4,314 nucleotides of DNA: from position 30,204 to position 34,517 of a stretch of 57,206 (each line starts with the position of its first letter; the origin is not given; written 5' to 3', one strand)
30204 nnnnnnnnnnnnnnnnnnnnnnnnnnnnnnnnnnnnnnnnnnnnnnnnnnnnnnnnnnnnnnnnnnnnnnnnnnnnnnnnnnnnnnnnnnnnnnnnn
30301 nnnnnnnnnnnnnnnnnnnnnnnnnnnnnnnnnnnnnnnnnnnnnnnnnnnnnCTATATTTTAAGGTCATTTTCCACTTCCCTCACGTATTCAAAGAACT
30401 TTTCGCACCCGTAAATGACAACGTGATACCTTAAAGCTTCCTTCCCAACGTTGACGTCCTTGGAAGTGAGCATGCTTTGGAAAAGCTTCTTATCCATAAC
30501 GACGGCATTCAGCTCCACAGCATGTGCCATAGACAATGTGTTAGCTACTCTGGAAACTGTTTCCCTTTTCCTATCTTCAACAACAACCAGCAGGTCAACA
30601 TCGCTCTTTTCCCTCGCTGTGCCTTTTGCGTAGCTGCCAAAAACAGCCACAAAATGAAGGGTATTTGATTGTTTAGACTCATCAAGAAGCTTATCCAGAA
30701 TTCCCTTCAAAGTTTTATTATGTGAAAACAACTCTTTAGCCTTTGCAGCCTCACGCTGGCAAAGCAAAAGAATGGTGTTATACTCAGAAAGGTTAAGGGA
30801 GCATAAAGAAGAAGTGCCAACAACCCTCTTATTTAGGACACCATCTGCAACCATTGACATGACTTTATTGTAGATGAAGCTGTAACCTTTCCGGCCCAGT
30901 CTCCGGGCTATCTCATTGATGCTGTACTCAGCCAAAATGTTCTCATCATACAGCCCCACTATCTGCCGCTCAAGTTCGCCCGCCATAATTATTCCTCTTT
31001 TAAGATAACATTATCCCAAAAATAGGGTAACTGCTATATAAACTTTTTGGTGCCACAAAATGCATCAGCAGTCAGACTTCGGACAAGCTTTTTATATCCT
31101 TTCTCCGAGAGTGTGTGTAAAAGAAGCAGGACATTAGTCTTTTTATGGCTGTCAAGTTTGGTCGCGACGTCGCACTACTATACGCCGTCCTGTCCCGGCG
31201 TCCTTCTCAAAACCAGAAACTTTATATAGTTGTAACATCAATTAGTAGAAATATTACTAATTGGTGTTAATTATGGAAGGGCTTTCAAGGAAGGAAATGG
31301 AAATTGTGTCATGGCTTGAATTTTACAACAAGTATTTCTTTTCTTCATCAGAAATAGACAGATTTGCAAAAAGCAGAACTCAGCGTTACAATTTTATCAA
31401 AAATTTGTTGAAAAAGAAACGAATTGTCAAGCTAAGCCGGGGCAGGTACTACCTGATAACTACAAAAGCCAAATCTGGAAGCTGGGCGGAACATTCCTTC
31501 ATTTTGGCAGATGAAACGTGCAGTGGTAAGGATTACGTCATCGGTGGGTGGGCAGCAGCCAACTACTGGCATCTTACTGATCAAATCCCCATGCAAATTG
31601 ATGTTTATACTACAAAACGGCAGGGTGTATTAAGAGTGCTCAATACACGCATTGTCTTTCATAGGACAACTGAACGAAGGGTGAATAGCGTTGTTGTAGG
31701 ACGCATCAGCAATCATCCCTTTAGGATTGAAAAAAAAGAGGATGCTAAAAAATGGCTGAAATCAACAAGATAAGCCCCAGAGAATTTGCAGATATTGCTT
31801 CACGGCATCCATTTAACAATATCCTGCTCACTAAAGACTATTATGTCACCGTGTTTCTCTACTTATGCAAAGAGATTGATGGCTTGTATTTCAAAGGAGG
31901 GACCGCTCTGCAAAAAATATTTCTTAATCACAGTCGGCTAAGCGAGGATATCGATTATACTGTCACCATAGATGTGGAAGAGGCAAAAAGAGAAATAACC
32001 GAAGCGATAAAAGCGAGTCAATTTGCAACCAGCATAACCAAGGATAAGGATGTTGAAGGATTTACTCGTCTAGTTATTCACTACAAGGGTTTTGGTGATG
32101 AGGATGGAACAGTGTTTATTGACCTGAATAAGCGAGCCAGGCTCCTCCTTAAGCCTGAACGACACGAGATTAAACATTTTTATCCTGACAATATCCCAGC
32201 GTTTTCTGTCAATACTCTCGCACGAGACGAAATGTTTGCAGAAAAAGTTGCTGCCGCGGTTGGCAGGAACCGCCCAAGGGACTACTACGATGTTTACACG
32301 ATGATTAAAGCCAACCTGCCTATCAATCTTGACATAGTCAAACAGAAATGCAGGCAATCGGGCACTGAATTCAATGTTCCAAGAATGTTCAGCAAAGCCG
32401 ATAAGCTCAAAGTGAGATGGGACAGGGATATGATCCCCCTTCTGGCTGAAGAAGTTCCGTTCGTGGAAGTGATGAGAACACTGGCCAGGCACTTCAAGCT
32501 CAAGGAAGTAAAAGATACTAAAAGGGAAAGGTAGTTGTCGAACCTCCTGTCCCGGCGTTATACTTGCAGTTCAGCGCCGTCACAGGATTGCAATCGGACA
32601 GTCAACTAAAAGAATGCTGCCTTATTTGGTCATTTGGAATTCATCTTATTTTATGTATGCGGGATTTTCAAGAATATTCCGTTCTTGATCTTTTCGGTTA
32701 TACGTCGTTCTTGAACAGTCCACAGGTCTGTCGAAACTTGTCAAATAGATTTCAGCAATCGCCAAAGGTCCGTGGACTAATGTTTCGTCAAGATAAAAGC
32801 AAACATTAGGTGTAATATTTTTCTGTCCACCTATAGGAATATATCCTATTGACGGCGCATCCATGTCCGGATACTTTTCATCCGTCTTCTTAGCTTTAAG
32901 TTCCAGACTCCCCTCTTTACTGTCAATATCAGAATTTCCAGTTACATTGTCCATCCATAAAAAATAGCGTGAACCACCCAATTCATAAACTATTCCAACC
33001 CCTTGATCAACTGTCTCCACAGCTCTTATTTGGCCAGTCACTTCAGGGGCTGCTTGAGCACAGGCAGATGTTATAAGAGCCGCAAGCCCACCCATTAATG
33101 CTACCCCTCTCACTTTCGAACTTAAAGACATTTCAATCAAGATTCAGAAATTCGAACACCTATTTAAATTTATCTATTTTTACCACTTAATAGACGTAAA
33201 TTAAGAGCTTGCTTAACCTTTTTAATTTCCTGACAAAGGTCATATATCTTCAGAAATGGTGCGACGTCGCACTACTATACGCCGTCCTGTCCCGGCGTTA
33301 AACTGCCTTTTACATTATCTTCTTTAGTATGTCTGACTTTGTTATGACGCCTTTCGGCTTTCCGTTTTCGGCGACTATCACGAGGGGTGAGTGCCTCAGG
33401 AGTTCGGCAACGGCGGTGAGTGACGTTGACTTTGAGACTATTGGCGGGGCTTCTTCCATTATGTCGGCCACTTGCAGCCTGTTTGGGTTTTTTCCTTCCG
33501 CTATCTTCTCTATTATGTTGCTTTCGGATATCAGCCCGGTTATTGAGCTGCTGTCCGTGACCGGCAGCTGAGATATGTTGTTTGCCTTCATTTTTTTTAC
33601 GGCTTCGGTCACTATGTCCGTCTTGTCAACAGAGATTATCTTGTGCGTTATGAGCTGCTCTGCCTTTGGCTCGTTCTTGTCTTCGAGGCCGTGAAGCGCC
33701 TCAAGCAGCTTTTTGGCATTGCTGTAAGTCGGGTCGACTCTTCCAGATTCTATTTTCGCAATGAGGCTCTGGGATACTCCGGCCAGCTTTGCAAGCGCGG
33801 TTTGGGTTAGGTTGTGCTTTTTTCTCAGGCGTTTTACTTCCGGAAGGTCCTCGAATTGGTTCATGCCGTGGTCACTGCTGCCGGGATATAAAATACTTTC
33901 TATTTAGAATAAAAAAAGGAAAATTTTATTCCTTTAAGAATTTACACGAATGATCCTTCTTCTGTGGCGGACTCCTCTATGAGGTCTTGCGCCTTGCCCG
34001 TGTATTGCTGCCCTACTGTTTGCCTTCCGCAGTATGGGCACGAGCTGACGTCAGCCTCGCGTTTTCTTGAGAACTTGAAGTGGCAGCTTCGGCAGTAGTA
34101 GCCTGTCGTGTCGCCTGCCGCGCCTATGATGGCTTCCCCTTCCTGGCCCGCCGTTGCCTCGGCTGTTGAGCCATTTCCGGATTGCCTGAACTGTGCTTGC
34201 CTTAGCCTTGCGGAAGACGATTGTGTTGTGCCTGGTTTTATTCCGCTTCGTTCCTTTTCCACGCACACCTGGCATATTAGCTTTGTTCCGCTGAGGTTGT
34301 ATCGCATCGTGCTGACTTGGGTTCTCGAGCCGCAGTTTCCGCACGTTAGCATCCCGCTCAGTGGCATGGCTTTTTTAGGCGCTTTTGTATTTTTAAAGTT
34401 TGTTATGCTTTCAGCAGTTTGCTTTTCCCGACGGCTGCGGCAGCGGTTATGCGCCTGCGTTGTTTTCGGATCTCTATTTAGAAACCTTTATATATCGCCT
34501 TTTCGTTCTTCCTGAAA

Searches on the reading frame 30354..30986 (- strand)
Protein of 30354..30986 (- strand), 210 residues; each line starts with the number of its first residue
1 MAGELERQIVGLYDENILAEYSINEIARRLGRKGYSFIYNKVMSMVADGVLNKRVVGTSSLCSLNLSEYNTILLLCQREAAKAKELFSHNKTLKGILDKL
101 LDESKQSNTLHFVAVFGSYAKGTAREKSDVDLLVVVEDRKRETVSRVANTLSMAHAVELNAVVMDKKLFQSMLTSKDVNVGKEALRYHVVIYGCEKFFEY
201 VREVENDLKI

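Call 3: search_protein_families(library=pfam, proteins=[window:30354-30986:-], max_evalue=1)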
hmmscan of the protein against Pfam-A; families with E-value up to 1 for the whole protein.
window:30354-30986:- (210 aa): 9 families
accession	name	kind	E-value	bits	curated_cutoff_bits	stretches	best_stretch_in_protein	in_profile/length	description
PF01909.29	NTP_transf_2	-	7.3e-11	42.8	21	1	98-152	2-56/93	Nucleotidyltransferase domain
PF18765.7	Polbeta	-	1.1e-10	42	26.9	1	104-154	7-58/93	Polymerase beta, Nucleotidyltransferase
PF22600.2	MTPAP-like_central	-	1.9e-05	25.2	27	1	80-153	16-82/139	Poly(A) RNA polymerase, mitochondrial-like, central palm domain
PF22161.1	Mre11_C_bact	-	0.052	14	27.4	1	88-108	27-46/47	Mre11 C-terminal domain, bacteria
PF14792.12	DNA_pol_B_palm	-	0.081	13.6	25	1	111-158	25-71/113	DNA polymerase beta palm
PF01610.23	DDE_Tnp_ISL3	-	0.12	12.6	23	1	126-193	25-90/240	Transposase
PF18144.7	SMODS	-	0.15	12.7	26.5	1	101-152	36-97/164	Second Messenger Oligonucleotide or Dinucleotide Synthetase domain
PF13936.12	HTH_38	-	0.25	11.5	27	1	19-33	19-33/44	Helix-turn-helix domain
PF04545.22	Sigma70_r4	-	0.26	11.3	24.1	1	4-31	7-31/50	Sigma-70, region 4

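Call 4: search_protein_families(library=ncbifam, proteins=[window:30354-30986:-], max_evalue=1)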
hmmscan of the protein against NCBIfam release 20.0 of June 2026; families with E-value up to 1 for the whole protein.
window:30354-30986:- (210 aa): 19 families
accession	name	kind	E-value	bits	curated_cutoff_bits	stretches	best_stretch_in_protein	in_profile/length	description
NF047752.1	MntA_antitoxin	equivalog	1.4e-09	37.8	60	1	107-159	4-57/106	type VII toxin-antitoxin system MntA family adenylyltransferase antitoxin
NF051895.1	anti_phage_HalB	equivalog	2.4e-05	24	190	1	114-147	3-36/211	anti-phage Hailong system nucleotidyltransferase HalB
NF002837.0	PRK03059.1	equivalog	7.2e-05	21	1010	1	79-199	31-152/857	[protein-PII] uridylyltransferase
NF010309.0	PRK13746.1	subfamily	9.8e-05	21.8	193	1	105-146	23-64/263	aminoglycoside adenylyltransferase family protein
NF012212.1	ANT_9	subfamily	0.00013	21.3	340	1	107-144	18-55/249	aminoglycoside nucleotidyltransferase ANT(9)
NF012157.0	ANT_3pp_I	equivalog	0.00091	18.6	375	1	105-146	17-58/256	AadA family aminoglycoside 3''-O-nucleotidyltransferase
NF002895.0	PRK03381.1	equivalog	0.00093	17.4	631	1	90-151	41-99/782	[protein-PII] uridylyltransferase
TIGR03671.1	cca_archaeal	equivalog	0.001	17.9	281.3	1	89-152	19-84/410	CCA tRNA nucleotidyltransferase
NF041117.1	CBASS_cyclase_b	equivalog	0.0012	18.5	200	1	89-147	21-73/275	CBASS oligonucleotide cyclase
NF033061.1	ANT_4p_I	equivalog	0.0016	18.1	350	1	92-204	14-123/253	ANT(4')-I family aminoglycoside nucleotidyltransferase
NF003448.0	PRK05007.1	equivalog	0.0063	14.4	1255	1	93-199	62-170/884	bifunctional uridylyltransferase/uridylyl-removing protein GlnD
TIGR01693.1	UTase_glnD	equivalog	0.014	13.6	519.4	1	95-151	27-84/850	[protein-PII] uridylyltransferase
NF045909.1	ANT_9_Ic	equivalog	0.015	14.6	505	1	108-147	25-65/259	aminoglycoside nucleotidyltransferase ANT(9)-Ic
NF033126.1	ANT_3pp_AadA1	exception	0.016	14.7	587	1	106-147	19-60/258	ANT(3'')-Ia family aminoglycoside nucleotidyltransferase AadA1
NF033127.1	ANT_3pp_AadA3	exception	0.018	14.5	595.5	1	105-154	18-68/258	ANT(3'')-Ia family aminoglycoside nucleotidyltransferase AadA3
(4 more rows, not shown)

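Call 5: search_protein_families(library=padloc, proteins=[window:30354-30986:-], max_evalue=1)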
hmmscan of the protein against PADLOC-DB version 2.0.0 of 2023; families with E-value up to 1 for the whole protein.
window:30354-30986:- (210 aa): 19 families
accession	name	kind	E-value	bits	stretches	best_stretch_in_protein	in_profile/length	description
PDLC04903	PDC-S09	-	1e-11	43.1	1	90-183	4-104/108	-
PDLC04368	PDC-M05A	-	6.2e-11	40.5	1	88-182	87-179/201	-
PDLC04904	PDC-S09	-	6.9e-10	37.1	1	103-170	18-84/104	-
PDLC04902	PDC-S09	-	3.9e-09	34.7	1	106-146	17-57/97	-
PDLC04906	PDC-S09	-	5.1e-09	34.4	1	93-148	7-64/98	-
PDLC04907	PDC-S09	-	5.9e-08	30.8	1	96-161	13-78/114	-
PDLC04369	PDC-M05A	-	8.2e-07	26.8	1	110-177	103-170/201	-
PDLC00803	Cyclase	-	3.2e-06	25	1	77-153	12-88/253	oligonucleotide-cyclase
PDLC04905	PDC-S09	-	4.3e-05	21.8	1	107-145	18-57/101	-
PDLC04370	PDC-M05A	-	0.00013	19.8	1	20-170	30-170/194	-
PDLC00771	Cyclase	-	0.00046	17.6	1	105-147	38-79/271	oligonucleotide-cyclase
PDLC04372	PDC-M05A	-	0.00062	18.1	1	109-172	75-138/167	-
PDLC00822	Cyclase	-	0.0012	16.3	1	69-147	7-88/375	oligonucleotide-cyclase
PDLC00769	Cyclase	-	0.0016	15.9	1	90-141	25-79/261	oligonucleotide-cyclase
PDLC00776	Cyclase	-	0.0019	15.6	1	110-147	43-85/287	oligonucleotide-cyclase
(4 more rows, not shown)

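Call 90: search_solved_structures(query=window:30354-30986:-, max_evalue=1)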
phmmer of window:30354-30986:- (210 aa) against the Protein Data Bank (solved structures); distinct sequences matched with E-value up to 1: 4.
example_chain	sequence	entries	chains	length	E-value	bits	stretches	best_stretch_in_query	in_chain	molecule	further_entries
5yep_A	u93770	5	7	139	0.0011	22.5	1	109-183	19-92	Toxin-antitoxin system antidote Mnt family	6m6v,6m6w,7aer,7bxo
1wot_A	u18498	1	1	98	0.0034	20.9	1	113-140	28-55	PUTATIVE MINIMAL NUCLEOTIDYLTRANSFERASE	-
6m6u_A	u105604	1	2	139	0.014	18.9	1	109-183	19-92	Toxin-antitoxin system antitoxin MntA family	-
2rff_A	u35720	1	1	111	0.69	13.4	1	99-144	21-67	Putative nucleotidyltransferase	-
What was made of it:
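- Closest known: Type VII HepT/MntA. Same: The NTase core matches MntA (calls 4, 90).
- Checked: The NTase core also matches Shewanella MntA 5yep at 1e-3 (call 90).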

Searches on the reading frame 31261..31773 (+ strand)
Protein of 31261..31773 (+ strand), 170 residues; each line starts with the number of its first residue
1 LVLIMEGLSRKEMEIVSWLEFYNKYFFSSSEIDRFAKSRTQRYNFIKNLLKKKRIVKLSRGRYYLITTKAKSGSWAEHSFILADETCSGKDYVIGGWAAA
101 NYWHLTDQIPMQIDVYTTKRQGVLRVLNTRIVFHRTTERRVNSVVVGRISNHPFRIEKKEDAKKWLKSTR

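Call 8: search_protein_families(library=pfam, proteins=[window:31261-31773:+], max_evalue=0.01)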
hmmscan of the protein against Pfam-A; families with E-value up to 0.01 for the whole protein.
window:31261-31773:+ (170 aa): 1 family
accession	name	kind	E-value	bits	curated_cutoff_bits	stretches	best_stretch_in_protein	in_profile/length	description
PF13338.12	AbiEi_4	-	0.00077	20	25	1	24-65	11-48/49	Transcriptional regulator, AbiEi antitoxin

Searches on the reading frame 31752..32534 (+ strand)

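Call 8: search_protein_families(library=pfam, proteins=[window:31752-32534:+], max_evalue=0.01)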
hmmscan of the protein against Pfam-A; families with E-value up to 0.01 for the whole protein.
window:31752-32534:+ (260 aa): 1 family
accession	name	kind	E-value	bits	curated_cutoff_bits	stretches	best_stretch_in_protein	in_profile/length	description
PF08843.17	AbiEii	-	7.6e-30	105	22.5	1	43-234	13-227/238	Nucleotidyl transferase AbiEii toxin, Type IV TA system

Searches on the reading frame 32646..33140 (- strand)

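Call 8: search_protein_families(library=pfam, proteins=[window:32646-33140:-], max_evalue=0.01)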
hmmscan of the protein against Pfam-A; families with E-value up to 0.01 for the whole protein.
window:32646-33140:- (164 aa): 0 families

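Call 76: search_protein_families(library=pfam, proteins=[window:32646-33140:-], max_evalue=1)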
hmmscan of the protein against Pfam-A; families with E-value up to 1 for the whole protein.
window:32646-33140:- (164 aa): 1 family
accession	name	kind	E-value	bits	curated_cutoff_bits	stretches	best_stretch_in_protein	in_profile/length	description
PF02683.22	DsbD_TM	-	0.12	12.1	27.1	1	7-32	122-146/219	Cytochrome C biogenesis protein transmembrane domain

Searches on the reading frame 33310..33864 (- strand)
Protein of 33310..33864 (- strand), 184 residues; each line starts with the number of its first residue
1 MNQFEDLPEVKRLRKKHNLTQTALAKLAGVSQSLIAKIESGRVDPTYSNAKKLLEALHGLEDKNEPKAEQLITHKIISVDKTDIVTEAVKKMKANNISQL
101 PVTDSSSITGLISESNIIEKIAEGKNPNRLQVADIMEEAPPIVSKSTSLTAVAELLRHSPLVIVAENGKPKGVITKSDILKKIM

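Call 8: search_protein_families(library=pfam, proteins=[window:33310-33864:-], max_evalue=0.01)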
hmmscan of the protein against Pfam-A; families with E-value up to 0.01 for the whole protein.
window:33310-33864:- (184 aa): 7 families
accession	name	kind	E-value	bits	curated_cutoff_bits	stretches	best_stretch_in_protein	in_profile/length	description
PF00571.33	CBS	-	6.8e-22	78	24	2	132-183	1-55/57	CBS domain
PF01381.28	HTH_3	-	1.7e-15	57.2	23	1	10-57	1-48/55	Helix-turn-helix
PF13560.12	HTH_31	-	8.5e-11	42.4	27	1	10-58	6-55/64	Helix-turn-helix domain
PF12844.13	HTH_19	-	1e-10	41.8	30.2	1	10-57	4-51/64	Helix-turn-helix domain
PF13443.12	HTH_26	-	0.0012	19.5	22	1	11-57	3-50/63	Cro/C1-type HTH DNA-binding domain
PF13744.12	HTH_37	-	0.0043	17.3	27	0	10-59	23-70/80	Helix-turn-helix domain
PF15731.11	MqsA_antitoxin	-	0.0094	16.5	30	0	8-55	72-118/131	Antitoxin component of bacterial toxin-antitoxin system, MqsA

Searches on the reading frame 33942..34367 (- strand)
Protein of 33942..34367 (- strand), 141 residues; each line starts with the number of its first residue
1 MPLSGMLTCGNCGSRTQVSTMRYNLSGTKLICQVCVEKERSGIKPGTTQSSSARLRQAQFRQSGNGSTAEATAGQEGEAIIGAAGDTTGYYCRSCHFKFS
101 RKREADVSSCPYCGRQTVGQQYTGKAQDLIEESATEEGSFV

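Call 8: search_protein_families(library=pfam, proteins=[window:33942-34367:-], max_evalue=0.01)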
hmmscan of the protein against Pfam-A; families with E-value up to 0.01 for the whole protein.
window:33942-34367:- (141 aa): 2 families
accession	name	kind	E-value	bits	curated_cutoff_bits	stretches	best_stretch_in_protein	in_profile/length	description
PF13408.12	Zn_ribbon_recom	-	7e-05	23.6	25.3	1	2-43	1-37/58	Recombinase zinc beta ribbon domain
PF01155.25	HypA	-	0.00097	19.6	28.9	0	90-118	71-97/112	Hydrogenase/urease nickel incorporation, metallochaperone, hypA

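Call 76: search_protein_families(library=pfam, proteins=[window:33942-34367:-], max_evalue=1)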
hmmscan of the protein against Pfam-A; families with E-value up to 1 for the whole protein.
window:33942-34367:- (141 aa): 16 families
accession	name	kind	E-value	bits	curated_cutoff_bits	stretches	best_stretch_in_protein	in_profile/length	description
PF13408.12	Zn_ribbon_recom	-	7e-05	23.6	25.3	1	2-43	1-37/58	Recombinase zinc beta ribbon domain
PF01155.25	HypA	-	0.00097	19.6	28.9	1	90-118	71-97/112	Hydrogenase/urease nickel incorporation, metallochaperone, hypA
PF09723.15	Zn_ribbon_8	-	0.014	15.8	34.4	1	90-118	6-37/41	Zinc ribbon domain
PF24460.1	DUF7575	-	0.018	14.9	28.5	1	106-117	2-13/28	Domain of unknown function (DUF7575)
PF08273.17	Zn_Ribbon_Prim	-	0.03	15.1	23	0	9-39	6-33/37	Zinc-binding domain of primase-helicase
PF14446.12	Prok-RING_1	-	0.068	13.6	29.1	1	87-114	2-27/54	Prokaryotic RING finger family 1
PF23145.1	Zf_2nd_IFT121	-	0.077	13.1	25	1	88-113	15-40/45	IFT121, second zinc finger domain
PF12773.13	DZR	-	0.35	11.5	27.3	0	91-116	14-33/45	Double zinc ribbon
PF14690.11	Zn_ribbon_ISL3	-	0.45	11.4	25.5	1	108-118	3-13/47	zinc-finger of transposase IS204/IS1001/IS1096/IS1165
PF13240.11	Zn_Ribbon_1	-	0.45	10.8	25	0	105-115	11-21/23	zinc-ribbon domain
PF07295.17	DUF1451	-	0.47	11.1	26.1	1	90-116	114-140/146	Zinc-ribbon containing domain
PF22113.1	Mtrc-MtrF_II-IV_dom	-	0.48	10.4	30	0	92-120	9-41/176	Outer membrane cytochrome MtrC/MtrF-like, domains II/IV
PF13248.11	Zn_ribbon_3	-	0.5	10.4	27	0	106-114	15-23/26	zinc-ribbon domain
PF23455.1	DUF7129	-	0.59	10.4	30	1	89-116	11-36/45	Domain of unknown function (DUF7129)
PF13920.12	zf-C3HC4_3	-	0.62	10.4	27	0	91-116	25-45/49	Zinc finger, C3HC4 type (RING finger)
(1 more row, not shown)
